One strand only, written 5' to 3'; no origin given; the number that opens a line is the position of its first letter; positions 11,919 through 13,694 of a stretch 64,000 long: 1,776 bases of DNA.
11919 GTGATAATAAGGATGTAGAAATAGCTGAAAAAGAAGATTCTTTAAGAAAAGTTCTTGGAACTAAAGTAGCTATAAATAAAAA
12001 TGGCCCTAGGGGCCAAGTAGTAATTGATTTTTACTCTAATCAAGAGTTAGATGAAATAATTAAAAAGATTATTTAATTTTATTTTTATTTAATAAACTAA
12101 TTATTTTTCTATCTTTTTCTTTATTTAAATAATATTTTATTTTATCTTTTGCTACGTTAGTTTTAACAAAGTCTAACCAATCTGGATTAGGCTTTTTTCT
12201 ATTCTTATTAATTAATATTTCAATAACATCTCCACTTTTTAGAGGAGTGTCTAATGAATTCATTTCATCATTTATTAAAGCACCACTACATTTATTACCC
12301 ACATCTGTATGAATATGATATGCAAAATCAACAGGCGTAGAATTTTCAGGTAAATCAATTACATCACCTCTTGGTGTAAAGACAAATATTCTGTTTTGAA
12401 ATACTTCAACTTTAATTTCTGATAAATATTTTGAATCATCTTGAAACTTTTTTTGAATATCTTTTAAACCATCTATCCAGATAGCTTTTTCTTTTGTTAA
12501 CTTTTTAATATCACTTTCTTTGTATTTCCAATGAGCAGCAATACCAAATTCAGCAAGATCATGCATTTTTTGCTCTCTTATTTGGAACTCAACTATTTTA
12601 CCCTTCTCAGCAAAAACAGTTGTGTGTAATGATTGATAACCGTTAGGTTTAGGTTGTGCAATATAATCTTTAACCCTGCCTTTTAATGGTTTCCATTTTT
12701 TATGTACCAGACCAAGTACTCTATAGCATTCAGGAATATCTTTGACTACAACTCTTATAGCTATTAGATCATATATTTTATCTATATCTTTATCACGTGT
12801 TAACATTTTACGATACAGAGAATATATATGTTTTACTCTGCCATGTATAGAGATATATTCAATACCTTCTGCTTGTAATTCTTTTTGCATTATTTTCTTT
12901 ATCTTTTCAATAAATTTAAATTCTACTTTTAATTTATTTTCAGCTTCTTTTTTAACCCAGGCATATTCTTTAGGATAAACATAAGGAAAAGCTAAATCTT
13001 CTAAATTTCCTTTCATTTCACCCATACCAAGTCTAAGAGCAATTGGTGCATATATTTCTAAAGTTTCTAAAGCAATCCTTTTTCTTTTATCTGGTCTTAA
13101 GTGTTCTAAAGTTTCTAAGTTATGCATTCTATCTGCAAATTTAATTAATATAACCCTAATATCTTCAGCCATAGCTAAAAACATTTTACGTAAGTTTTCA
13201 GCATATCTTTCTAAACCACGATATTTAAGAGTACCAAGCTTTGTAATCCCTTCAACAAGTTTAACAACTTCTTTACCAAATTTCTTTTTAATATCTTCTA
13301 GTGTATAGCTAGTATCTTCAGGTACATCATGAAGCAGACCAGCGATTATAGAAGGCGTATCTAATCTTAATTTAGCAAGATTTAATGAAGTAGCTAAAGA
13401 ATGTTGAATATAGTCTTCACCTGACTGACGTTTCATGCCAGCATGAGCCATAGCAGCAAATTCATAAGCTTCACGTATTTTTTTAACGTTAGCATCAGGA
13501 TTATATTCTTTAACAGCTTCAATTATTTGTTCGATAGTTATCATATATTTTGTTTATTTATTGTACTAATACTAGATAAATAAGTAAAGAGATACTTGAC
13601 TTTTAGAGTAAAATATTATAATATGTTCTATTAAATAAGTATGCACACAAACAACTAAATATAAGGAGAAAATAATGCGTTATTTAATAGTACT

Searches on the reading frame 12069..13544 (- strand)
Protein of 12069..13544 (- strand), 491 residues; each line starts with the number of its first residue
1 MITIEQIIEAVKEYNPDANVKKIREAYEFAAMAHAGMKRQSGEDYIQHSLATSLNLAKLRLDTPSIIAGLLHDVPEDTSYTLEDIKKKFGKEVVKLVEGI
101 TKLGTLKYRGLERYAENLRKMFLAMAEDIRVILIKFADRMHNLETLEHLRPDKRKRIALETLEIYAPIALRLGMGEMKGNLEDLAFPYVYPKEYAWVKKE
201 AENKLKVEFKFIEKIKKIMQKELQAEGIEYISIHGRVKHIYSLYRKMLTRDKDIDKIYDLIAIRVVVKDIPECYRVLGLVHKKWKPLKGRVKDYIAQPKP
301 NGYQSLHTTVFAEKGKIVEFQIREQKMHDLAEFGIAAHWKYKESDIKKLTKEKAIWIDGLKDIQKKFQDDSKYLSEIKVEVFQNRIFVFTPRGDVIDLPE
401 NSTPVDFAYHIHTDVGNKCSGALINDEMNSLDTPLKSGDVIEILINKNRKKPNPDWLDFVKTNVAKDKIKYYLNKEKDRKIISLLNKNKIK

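Call 38: search_protein_families(library=pfam, proteins=[window:12069-13544:-], max_evalue=0.001)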
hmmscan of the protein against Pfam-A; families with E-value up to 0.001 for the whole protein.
window:12069-13544:- (491 aa): 4 families
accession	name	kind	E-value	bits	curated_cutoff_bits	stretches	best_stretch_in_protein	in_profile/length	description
PF13328.12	HD_4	-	2.2e-46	157.8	27.2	1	26-174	1-155/156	HD domain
PF04607.23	RelA_SpoT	-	2.8e-42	144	27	1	235-344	1-111/113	Region found in RelA / SpoT proteins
PF02824.27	TGS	-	3.1e-22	78.8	22.2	1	386-444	1-59/60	TGS domain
PF01966.28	HD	-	1.1e-08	35.7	22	1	45-142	1-115/116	HD domain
